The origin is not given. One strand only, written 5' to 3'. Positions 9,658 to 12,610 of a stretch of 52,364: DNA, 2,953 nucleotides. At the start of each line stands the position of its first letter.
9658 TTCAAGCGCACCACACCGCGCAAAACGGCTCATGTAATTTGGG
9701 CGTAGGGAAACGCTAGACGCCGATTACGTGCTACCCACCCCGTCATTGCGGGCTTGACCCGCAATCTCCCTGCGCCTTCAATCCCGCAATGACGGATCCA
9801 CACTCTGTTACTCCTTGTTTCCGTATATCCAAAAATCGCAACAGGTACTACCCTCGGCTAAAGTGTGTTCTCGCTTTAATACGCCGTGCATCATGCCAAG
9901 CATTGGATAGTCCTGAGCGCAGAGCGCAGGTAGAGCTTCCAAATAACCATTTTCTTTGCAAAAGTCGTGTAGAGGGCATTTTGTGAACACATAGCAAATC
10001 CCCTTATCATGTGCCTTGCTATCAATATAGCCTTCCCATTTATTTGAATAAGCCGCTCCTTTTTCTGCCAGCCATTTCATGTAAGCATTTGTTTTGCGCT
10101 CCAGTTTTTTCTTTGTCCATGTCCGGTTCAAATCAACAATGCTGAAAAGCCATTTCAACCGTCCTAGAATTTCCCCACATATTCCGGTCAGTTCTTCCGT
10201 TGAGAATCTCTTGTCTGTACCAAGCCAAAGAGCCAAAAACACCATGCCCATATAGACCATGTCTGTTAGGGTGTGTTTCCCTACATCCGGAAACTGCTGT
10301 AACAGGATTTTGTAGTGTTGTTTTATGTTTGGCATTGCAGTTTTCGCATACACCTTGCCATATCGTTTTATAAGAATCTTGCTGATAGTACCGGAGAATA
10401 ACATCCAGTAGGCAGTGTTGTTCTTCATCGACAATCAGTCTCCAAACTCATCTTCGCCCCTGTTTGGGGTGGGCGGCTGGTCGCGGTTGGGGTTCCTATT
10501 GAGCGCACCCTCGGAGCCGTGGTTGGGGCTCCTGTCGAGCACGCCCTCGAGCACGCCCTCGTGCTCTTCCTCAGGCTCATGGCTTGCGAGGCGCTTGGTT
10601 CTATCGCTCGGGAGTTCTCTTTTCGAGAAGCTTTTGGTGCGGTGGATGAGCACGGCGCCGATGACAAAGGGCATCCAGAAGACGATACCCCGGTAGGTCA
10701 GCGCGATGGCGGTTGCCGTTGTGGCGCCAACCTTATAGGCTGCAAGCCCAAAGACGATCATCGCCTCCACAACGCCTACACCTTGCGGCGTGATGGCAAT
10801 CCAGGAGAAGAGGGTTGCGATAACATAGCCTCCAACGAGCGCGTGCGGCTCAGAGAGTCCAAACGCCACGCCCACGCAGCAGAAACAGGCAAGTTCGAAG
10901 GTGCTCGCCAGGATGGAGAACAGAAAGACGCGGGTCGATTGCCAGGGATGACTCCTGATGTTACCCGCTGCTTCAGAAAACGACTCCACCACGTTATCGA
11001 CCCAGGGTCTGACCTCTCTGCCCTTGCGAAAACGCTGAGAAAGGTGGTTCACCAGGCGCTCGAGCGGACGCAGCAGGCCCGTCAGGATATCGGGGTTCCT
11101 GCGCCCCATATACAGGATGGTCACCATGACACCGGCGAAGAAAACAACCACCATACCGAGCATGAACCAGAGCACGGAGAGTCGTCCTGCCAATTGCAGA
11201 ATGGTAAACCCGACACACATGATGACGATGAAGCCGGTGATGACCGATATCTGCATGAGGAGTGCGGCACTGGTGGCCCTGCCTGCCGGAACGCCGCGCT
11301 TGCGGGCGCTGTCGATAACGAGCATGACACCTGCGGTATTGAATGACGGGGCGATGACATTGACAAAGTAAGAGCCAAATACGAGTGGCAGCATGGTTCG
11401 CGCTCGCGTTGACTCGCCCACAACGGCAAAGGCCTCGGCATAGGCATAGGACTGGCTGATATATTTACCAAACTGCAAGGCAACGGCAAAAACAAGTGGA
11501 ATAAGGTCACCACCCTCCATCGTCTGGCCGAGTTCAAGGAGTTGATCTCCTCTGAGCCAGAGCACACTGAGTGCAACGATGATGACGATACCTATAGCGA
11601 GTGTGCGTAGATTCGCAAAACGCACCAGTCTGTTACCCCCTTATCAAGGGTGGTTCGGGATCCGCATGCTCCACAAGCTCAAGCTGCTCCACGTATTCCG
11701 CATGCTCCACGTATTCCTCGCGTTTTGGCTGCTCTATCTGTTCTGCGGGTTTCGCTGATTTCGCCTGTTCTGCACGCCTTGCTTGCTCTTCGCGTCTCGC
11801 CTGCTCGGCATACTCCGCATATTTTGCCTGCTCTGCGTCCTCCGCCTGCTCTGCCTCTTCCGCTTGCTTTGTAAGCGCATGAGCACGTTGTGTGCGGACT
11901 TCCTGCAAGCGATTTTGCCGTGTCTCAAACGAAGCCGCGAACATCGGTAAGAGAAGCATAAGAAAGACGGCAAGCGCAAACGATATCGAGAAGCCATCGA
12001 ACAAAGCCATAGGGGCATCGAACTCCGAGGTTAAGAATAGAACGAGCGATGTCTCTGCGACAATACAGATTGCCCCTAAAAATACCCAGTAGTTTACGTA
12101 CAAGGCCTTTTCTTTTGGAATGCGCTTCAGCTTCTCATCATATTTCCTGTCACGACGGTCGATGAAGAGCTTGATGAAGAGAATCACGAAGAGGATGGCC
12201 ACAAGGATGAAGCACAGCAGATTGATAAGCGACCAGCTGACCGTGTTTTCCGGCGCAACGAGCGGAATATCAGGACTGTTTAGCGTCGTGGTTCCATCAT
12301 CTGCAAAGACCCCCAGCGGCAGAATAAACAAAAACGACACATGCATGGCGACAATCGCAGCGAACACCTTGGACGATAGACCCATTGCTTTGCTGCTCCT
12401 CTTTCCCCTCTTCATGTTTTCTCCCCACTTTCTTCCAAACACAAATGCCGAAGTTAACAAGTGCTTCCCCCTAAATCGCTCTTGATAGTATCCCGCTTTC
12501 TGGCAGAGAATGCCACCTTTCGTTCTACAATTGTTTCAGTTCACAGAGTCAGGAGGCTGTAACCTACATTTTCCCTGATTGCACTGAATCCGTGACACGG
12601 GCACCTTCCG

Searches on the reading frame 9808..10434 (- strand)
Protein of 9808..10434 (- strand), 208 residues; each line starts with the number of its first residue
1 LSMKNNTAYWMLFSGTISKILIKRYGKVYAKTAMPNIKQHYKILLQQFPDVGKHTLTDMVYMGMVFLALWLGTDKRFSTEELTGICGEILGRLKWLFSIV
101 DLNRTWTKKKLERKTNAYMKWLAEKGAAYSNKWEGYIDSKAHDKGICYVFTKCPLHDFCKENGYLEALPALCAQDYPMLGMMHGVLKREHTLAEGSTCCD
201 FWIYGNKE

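Call 89: search_protein_families(library=pfam, proteins=[window:9808-10434:-], max_evalue=0.001)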
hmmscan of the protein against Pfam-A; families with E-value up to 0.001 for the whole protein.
window:9808-10434:- (208 aa): 1 family
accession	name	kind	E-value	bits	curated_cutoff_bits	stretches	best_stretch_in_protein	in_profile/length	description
PF14196.11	ATC_hydrolase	-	3.1e-23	83.6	28.1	1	61-202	4-144/145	L-2-amino-thiazoline-4-carboxylic acid hydrolase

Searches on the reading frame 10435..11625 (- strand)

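Call 59: search_protein_families(library=pfam, proteins=[window:10435-11625:-], max_evalue=0.00001)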
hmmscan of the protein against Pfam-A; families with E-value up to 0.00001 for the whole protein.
window:10435-11625:- (396 aa): 1 family
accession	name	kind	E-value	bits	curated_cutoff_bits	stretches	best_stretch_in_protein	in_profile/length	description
PF03706.18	LPG_synthase_TM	-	1.5e-28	100.6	33.4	1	10-323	2-302/302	Lysylphosphatidylglycerol synthase TM region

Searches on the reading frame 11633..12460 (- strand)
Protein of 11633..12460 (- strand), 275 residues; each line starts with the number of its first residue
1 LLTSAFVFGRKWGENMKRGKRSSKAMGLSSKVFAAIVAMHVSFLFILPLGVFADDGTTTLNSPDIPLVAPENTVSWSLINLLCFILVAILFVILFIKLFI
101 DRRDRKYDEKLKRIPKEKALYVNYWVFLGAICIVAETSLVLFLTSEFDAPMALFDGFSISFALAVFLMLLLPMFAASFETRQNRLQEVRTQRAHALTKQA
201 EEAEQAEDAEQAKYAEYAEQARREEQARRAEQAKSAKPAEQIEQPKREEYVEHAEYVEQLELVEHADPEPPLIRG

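Call 89: search_protein_families(library=pfam, proteins=[window:11633-12460:-], max_evalue=0.001)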
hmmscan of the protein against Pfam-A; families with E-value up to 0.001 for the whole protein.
window:11633-12460:- (275 aa): 1 family
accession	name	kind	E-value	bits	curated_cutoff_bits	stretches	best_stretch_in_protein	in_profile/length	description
PF22251.1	PFF1_TM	-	0.00031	20.8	32.3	1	157-260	103-208/300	Vacuolar membrane protease, transmembrane domain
